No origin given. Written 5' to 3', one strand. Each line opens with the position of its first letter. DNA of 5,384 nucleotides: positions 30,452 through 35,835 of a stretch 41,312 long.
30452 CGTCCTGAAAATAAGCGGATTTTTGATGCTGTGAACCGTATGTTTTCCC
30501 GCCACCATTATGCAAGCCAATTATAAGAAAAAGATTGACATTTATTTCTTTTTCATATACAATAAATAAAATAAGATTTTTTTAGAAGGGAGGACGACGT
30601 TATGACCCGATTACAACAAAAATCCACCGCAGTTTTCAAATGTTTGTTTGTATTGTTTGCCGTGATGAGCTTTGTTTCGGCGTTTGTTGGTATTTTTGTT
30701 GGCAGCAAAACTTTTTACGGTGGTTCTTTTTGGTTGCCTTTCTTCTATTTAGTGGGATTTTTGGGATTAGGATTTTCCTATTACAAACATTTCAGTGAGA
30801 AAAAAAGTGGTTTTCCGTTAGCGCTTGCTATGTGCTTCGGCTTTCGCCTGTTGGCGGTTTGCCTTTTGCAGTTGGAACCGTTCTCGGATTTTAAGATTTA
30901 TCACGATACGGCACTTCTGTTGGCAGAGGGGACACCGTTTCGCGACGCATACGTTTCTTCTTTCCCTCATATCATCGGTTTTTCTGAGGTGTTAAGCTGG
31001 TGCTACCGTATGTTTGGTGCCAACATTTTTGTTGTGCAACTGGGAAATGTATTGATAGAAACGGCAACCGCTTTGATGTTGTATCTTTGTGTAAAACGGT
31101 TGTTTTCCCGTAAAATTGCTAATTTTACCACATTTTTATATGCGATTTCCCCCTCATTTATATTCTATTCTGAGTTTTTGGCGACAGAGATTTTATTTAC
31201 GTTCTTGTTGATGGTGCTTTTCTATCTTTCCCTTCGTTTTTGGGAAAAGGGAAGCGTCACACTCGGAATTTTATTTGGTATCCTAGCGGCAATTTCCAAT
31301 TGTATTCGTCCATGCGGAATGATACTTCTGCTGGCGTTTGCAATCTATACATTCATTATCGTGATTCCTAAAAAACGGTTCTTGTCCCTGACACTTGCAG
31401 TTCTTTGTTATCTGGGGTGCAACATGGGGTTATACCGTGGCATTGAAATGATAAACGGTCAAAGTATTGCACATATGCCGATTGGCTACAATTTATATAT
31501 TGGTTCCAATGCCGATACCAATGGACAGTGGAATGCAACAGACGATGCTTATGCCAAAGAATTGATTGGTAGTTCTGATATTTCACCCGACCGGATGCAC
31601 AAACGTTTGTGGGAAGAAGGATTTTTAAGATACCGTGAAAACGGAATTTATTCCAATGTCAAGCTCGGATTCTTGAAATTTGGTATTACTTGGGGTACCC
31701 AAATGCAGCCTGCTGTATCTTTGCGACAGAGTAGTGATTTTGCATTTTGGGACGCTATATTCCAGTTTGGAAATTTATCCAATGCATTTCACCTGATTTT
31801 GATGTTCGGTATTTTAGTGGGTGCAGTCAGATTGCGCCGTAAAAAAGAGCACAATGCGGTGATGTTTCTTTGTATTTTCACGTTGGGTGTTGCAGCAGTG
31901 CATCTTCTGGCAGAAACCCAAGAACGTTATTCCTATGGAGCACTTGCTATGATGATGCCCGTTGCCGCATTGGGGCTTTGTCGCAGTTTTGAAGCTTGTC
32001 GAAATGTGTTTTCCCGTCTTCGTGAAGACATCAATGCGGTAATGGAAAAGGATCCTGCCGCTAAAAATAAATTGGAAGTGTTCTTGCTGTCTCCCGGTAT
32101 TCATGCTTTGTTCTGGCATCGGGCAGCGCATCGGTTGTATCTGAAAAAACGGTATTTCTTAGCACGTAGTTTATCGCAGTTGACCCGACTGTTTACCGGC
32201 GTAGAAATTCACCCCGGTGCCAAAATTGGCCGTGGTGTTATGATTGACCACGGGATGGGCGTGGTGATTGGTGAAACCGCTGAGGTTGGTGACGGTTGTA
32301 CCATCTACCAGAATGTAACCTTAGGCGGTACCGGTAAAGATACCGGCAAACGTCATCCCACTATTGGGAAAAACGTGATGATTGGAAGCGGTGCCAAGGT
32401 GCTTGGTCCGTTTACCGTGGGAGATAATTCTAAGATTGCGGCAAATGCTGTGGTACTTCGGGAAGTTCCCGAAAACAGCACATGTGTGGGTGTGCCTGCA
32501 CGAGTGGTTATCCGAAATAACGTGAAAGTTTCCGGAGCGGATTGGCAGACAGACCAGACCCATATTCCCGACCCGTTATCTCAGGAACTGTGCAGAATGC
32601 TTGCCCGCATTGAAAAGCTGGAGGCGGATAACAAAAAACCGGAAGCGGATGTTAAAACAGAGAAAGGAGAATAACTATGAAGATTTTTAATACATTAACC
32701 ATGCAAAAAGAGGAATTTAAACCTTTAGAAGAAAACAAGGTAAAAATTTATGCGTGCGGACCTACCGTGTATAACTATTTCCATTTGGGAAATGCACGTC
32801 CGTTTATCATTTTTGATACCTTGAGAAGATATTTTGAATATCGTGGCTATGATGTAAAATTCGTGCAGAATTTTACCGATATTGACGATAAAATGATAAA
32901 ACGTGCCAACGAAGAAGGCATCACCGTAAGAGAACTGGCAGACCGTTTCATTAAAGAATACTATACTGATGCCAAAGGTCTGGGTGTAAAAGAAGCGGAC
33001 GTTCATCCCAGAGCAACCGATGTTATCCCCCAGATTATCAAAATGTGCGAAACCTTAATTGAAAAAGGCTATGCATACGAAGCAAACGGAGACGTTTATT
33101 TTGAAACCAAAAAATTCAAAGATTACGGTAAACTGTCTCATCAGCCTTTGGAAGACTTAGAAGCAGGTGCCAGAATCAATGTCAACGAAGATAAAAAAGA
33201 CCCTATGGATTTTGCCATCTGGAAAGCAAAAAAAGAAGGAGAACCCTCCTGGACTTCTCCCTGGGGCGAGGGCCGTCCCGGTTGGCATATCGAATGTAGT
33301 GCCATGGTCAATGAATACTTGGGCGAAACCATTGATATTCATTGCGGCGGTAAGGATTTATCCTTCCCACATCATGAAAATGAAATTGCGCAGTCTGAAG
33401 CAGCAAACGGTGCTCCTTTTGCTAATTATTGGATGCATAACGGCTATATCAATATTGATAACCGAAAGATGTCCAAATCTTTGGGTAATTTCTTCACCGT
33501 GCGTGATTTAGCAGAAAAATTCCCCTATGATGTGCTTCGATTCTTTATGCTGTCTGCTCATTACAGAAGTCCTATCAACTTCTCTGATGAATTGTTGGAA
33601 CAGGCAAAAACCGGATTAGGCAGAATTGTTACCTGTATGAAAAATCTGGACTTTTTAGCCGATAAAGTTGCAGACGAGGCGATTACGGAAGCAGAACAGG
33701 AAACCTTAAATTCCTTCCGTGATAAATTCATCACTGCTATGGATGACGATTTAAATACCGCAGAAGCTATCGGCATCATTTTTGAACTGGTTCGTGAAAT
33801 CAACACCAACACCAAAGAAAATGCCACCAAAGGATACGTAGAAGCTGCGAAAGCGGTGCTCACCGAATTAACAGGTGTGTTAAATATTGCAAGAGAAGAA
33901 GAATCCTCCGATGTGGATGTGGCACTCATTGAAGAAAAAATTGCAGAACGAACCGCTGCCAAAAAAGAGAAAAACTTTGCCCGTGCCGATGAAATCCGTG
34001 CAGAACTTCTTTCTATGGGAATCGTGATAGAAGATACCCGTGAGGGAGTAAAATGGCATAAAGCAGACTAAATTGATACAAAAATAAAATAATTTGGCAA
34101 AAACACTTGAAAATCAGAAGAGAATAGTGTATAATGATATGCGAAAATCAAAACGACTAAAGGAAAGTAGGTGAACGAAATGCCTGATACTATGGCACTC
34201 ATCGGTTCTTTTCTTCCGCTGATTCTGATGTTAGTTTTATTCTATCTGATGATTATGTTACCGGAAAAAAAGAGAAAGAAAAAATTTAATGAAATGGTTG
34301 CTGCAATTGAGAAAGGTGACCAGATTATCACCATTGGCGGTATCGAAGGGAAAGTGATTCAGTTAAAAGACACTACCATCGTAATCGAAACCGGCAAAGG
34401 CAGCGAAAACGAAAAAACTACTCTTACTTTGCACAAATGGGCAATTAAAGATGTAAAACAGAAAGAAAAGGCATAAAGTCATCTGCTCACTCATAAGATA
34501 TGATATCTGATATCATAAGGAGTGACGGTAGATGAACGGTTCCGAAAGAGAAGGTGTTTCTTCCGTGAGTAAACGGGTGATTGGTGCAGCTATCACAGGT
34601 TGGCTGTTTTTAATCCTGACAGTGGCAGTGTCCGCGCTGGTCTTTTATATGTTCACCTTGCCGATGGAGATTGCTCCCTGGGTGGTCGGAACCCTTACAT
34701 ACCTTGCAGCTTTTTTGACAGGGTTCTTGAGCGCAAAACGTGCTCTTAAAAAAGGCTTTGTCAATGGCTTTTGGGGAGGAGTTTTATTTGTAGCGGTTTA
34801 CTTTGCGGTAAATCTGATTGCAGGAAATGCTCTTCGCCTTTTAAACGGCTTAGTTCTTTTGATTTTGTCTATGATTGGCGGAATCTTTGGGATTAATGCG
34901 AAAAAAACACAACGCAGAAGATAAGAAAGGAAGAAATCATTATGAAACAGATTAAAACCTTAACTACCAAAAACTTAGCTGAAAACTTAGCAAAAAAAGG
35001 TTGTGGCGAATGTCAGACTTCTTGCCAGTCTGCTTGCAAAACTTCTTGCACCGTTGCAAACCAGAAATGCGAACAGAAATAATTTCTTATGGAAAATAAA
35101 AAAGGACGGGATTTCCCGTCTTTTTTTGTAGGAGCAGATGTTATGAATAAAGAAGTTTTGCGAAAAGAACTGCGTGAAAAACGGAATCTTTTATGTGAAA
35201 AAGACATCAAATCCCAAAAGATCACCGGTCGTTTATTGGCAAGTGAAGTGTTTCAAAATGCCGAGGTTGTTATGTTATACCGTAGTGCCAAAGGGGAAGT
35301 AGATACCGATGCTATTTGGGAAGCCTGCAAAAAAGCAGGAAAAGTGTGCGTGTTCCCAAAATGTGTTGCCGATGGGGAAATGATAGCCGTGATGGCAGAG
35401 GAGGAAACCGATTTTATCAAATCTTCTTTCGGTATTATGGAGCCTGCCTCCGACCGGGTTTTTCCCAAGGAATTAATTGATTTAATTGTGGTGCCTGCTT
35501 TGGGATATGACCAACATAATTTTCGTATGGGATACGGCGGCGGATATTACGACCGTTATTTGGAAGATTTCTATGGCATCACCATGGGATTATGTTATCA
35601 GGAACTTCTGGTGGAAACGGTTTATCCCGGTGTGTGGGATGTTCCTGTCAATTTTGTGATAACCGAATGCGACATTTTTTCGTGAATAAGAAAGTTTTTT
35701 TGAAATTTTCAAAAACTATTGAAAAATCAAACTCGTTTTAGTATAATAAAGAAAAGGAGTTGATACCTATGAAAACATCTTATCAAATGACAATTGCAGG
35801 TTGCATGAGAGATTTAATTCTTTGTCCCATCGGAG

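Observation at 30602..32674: In-frame fusion of a polytopic membrane (GT-C-like) domain to a complete CysE, immediately upstream of cysS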

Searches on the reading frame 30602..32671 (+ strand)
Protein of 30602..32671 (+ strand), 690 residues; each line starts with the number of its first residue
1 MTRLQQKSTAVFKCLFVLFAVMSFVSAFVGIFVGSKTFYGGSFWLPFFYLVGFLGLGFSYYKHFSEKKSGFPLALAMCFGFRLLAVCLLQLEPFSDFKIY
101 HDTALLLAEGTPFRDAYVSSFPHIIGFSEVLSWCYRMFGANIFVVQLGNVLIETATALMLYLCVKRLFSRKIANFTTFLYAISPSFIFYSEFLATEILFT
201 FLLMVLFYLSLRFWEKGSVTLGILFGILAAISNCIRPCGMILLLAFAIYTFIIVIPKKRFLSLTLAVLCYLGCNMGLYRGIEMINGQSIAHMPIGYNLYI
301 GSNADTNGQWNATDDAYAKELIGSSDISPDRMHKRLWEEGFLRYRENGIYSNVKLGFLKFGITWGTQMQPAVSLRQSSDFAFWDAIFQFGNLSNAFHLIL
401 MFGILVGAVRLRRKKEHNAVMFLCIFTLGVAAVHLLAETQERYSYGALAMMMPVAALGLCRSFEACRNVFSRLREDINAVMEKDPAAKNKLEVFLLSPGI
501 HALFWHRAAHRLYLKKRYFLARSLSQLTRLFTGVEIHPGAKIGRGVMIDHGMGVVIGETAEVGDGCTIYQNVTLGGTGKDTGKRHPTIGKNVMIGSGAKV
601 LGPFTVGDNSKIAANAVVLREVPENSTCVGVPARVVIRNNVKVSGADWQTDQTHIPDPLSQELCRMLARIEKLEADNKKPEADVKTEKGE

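Call 4: search_protein_families(library=pfam, proteins=[window:30602-32671:+], max_evalue=1)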
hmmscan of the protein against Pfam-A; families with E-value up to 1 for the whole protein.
window:30602-32671:+ (690 aa): 6 families
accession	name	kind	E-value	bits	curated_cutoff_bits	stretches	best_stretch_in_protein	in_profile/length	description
PF00132.30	Hexapep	-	2e-15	56.1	27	2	585-619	1-35/36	Bacterial transferase hexapeptide (six repeats)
PF13231.12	PMT_2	-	6.9e-13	49.5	26.1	1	132-270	11-147/160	Dolichyl-phosphate-mannose-protein mannosyltransferase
PF14602.12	Hexapep_2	-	3.4e-06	27.1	27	1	587-619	3-33/34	Hexapeptide repeat of succinyl-transferase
PF06426.19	SATase_N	-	4.7e-05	24.1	21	1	462-503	62-103/105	Serine acetyltransferase, N-terminal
PF25084.1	LbH_EIF2B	-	0.00025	21.5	54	1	555-643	23-99/105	EIF2B subunit epsilon LbH domain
PF02366.24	PMT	-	0.026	14.5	22.7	1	138-257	78-203/245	Dolichyl-phosphate-mannose-protein mannosyltransferase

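Call 5: search_protein_families(library=ncbifam, proteins=[window:30602-32671:+], max_evalue=1)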
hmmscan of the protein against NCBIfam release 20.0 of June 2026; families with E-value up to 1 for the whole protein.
window:30602-32671:+ (690 aa): 51 families (the best 25 are shown)
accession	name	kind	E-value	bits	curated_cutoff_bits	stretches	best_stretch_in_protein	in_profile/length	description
NF041874.1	EPS_EpsC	equivalog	8.6e-75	250.1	150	1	473-639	1-167/168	serine O-acetyltransferase EpsC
TIGR01172.1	cysE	equivalog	4.5e-72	241.4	210.65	1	474-634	2-162/162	serine O-acetyltransferase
NF008349.0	PRK11132.1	equivalog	8.5e-52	175.9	397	1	462-647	70-255/273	serine O-acetyltransferase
NF007564.0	PRK10191.1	equivalog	1.9e-19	69.7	196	1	527-637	51-160/162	colanic acid biosynthesis acetyltransferase WcaB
TIGR04016.1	WcaB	equivalog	6.7e-18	64.7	194.65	1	527-637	35-144/146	colanic acid biosynthesis acetyltransferase WcaB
TIGR03570.1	NeuD_NnaD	subfamily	3.8e-17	62.6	160.8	1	530-634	108-202/202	NeuD/PglB/VioB family sugar acetyltransferase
TIGR03532.1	DapD_Ac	equivalog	1.6e-14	54.1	231.75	1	532-640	109-215/231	2,3,4,5-tetrahydropyridine-2,6-dicarboxylate N-acetyltransferase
TIGR01853.1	lipid_A_lpxD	equivalog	1.9e-12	46.8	242.5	2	587-635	256-304/325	UDP-3-O-(3-hydroxymyristoyl)glucosamine N-acyltransferase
NF002060.0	PRK00892.1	subfamily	3.6e-12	46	207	2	587-634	265-313/345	UDP-3-O-(3-hydroxymyristoyl)glucosamine N-acyltransferase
TIGR03308.1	phn_thr-fam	hypoth_equivalog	2.7e-09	37.2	201.65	1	584-638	107-161/204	phosphonate metabolim protein, transferase hexapeptide repeat family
NF007076.0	PRK09527.1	equivalog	1.7e-08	34.2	347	1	541-638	77-184/203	galactoside O-acetyltransferase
TIGR03663.1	TIGR03663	subfamily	6.3e-08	32.1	126.25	1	131-260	59-187/435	flippase activity-associated protein Agl23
TIGR01173.1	glmU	equivalog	2.3e-07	30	366.85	1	583-641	389-447/452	bifunctional UDP-N-acetylglucosamine diphosphorylase/glucosamine-1-phosphate N-acetyltransferase GlmU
NF007240.0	PRK09677.1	equivalog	4.2e-07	29.6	243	1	587-642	132-187/192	putative lipopolysaccharide biosynthesis O-acetyl transferase WbbJ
NF010932.0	PRK14352.1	equivalog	8.6e-07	28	611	1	540-639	360-455/488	bifunctional UDP-N-acetylglucosamine diphosphorylase/glucosamine-1-phosphate N-acetyltransferase GlmU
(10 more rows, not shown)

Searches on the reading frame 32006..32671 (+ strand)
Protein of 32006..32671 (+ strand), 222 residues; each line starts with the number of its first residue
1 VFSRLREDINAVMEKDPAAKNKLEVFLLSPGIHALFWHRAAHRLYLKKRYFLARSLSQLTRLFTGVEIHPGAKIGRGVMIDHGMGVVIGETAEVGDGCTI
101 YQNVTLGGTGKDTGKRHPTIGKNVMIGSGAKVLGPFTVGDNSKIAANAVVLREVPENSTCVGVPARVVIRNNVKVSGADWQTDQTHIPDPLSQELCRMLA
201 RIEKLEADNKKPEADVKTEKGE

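Call 4: search_protein_families(library=pfam, proteins=[window:32006-32671:+], max_evalue=1)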
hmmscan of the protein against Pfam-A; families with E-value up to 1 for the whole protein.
window:32006-32671:+ (222 aa): 4 families
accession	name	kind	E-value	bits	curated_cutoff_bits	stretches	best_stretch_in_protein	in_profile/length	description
PF00132.30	Hexapep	-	2.5e-17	62.2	27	3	117-151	1-35/36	Bacterial transferase hexapeptide (six repeats)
PF14602.12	Hexapep_2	-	6e-07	29.5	27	1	119-151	3-33/34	Hexapeptide repeat of succinyl-transferase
PF25084.1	LbH_EIF2B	-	3.9e-05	24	54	2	86-176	22-100/105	EIF2B subunit epsilon LbH domain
PF06426.19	SATase_N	-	0.0002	22.1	21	1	4-35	72-103/105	Serine acetyltransferase, N-terminal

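Call 5: search_protein_families(library=ncbifam, proteins=[window:32006-32671:+], max_evalue=1)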
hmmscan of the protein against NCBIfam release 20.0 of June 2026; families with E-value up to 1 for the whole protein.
window:32006-32671:+ (222 aa): 52 families (the best 25 are shown)
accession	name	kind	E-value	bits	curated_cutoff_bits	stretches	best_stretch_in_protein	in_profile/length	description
NF041874.1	EPS_EpsC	equivalog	4.8e-76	254.2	150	1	5-171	1-167/168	serine O-acetyltransferase EpsC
TIGR01172.1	cysE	equivalog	3.1e-73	245.1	210.65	1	6-166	2-162/162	serine O-acetyltransferase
NF008349.0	PRK11132.1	equivalog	3.2e-52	177.3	397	1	6-179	82-255/273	serine O-acetyltransferase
NF007564.0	PRK10191.1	equivalog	4.1e-19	68.6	196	1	59-169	51-160/162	colanic acid biosynthesis acetyltransferase WcaB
TIGR04016.1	WcaB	equivalog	1e-18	67.3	194.65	1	59-169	35-144/146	colanic acid biosynthesis acetyltransferase WcaB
TIGR03570.1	NeuD_NnaD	subfamily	5.2e-18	65.4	160.8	1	62-166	108-202/202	NeuD/PglB/VioB family sugar acetyltransferase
TIGR03532.1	DapD_Ac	equivalog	1.2e-15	57.8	231.75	1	64-172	109-215/231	2,3,4,5-tetrahydropyridine-2,6-dicarboxylate N-acetyltransferase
TIGR01853.1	lipid_A_lpxD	equivalog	8.1e-14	51.3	242.5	2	119-167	256-304/325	UDP-3-O-(3-hydroxymyristoyl)glucosamine N-acyltransferase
NF002060.0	PRK00892.1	subfamily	1.5e-13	50.6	207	2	119-166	265-313/345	UDP-3-O-(3-hydroxymyristoyl)glucosamine N-acyltransferase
NF007076.0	PRK09527.1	equivalog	6.7e-10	38.7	347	1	73-170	77-184/203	galactoside O-acetyltransferase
TIGR03308.1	phn_thr-fam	hypoth_equivalog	1.7e-09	37.9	201.65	1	115-171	106-162/204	phosphonate metabolim protein, transferase hexapeptide repeat family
TIGR01173.1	glmU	equivalog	9.2e-09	34.6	366.85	1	115-173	389-447/452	bifunctional UDP-N-acetylglucosamine diphosphorylase/glucosamine-1-phosphate N-acetyltransferase GlmU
NF007499.0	PRK10092.1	equivalog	1.2e-08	34.9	314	1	85-169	93-181/183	maltose O-acetyltransferase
NF007240.0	PRK09677.1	equivalog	7.2e-08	32.1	243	1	119-174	132-187/192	putative lipopolysaccharide biosynthesis O-acetyl transferase WbbJ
NF010935.0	PRK14355.1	equivalog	7.7e-08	31.4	718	1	113-163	392-443/459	bifunctional UDP-N-acetylglucosamine diphosphorylase/glucosamine-1-phosphate N-acetyltransferase GlmU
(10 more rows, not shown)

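Call 30: search_solved_structures(query=window:32006-32671:+, show_alignments=2)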
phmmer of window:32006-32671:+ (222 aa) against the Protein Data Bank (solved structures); distinct sequences matched with E-value up to 0.001: 84 (the best 60 are shown).
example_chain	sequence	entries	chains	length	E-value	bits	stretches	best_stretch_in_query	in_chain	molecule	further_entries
8i04_A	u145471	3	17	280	2.4e-43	151.5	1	7-170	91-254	Serine acetyltransferase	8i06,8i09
7e3y_A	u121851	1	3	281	2.4e-43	151.5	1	7-170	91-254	Serine acetyltransferase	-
4hzc_A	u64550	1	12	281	2.5e-43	151.4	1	5-168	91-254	CysE, serine acetyltransferase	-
4hzd_A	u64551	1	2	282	2.5e-43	151.4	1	5-168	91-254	CysE, serine acetyltransferase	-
3mc4_A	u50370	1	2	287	2.7e-43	151.3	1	5-168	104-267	WW/Rsp5/WWP domain:Bacterial transferase hexapeptide repeat:Serine O-acetyltransferase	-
6jvu_A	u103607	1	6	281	4.3e-43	150.6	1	7-170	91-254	Serine acetyltransferase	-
6wye_A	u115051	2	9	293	5.1e-43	150.4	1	6-180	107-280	Serine acetyltransferase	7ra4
1ssq_A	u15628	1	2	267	2.2e-42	148.3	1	8-173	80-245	Serine acetyltransferase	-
1sst_A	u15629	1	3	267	2.2e-42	148.3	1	8-173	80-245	Serine acetyltransferase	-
1s80_A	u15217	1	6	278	2.5e-42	148.1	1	8-173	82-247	Serine acetyltransferase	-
1t3d_A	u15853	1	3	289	7.1e-42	146.6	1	7-170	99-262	Serine acetyltransferase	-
4h7o_A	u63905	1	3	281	8.8e-42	146.3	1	8-171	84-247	Serine acetyltransferase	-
1ssm_A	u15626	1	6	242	9e-42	146.3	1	8-168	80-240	Serine acetyltransferase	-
3gvd_A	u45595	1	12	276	1.2e-41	145.9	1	6-170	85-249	Serine acetyltransferase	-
4n69_A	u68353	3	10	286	5.8e-39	137.1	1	7-168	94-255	Serine Acetyltransferase Apoenzyme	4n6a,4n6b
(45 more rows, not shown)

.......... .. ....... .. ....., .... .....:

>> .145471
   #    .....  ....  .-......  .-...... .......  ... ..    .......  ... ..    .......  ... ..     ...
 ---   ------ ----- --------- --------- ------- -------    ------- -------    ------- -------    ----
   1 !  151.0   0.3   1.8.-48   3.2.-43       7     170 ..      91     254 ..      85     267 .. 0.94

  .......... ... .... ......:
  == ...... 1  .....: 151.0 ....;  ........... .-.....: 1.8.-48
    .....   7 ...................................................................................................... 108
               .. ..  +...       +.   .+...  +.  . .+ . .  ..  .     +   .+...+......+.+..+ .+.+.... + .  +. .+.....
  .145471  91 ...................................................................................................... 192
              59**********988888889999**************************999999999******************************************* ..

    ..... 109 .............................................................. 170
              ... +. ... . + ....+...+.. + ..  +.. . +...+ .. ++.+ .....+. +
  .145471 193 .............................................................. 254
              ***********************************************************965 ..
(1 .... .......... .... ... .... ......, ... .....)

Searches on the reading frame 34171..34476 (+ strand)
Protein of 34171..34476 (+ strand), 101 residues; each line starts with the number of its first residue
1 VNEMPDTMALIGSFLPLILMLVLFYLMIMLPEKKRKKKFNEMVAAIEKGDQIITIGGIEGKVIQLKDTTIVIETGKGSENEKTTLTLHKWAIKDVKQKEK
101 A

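Call 23: search_protein_families(library=pfam, proteins=[window:34171-34476:+], max_evalue=0.001)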
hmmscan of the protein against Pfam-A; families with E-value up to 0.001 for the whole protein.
window:34171-34476:+ (101 aa): 1 family
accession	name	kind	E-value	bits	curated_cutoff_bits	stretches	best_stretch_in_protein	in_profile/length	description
PF02699.20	YajC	-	4.1e-24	84.7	28.2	1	13-93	2-77/78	Preprotein translocase subunit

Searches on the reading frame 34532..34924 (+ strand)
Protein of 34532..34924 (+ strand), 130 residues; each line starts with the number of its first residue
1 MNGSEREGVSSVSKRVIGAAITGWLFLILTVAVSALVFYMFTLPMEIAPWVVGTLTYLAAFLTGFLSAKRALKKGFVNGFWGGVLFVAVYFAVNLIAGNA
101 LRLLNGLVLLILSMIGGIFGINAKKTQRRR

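Call 23: search_protein_families(library=pfam, proteins=[window:34532-34924:+], max_evalue=0.001)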
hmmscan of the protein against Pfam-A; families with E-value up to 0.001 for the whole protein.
window:34532-34924:+ (130 aa): 1 family
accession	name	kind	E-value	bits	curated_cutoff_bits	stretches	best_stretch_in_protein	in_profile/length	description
PF12670.12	DUF3792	-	7.6e-13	49.1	31.3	1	16-120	5-115/115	Protein of unknown function (DUF3792)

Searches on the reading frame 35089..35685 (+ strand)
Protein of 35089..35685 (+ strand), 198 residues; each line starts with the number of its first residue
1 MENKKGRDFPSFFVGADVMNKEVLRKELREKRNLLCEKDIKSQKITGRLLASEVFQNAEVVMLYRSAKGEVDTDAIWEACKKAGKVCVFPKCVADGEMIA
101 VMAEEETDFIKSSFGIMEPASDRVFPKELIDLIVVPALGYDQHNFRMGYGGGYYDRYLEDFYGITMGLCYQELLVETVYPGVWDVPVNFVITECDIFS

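Call 23: search_protein_families(library=pfam, proteins=[window:35089-35685:+], max_evalue=0.001)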
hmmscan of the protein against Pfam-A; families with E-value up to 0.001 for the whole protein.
window:35089-35685:+ (198 aa): 1 family
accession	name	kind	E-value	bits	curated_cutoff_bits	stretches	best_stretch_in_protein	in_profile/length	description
PF01812.26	5-FTHF_cyc-lig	-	9.6e-36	123.9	27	1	21-193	1-186/186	5-formyltetrahydrofolate cyclo-ligase family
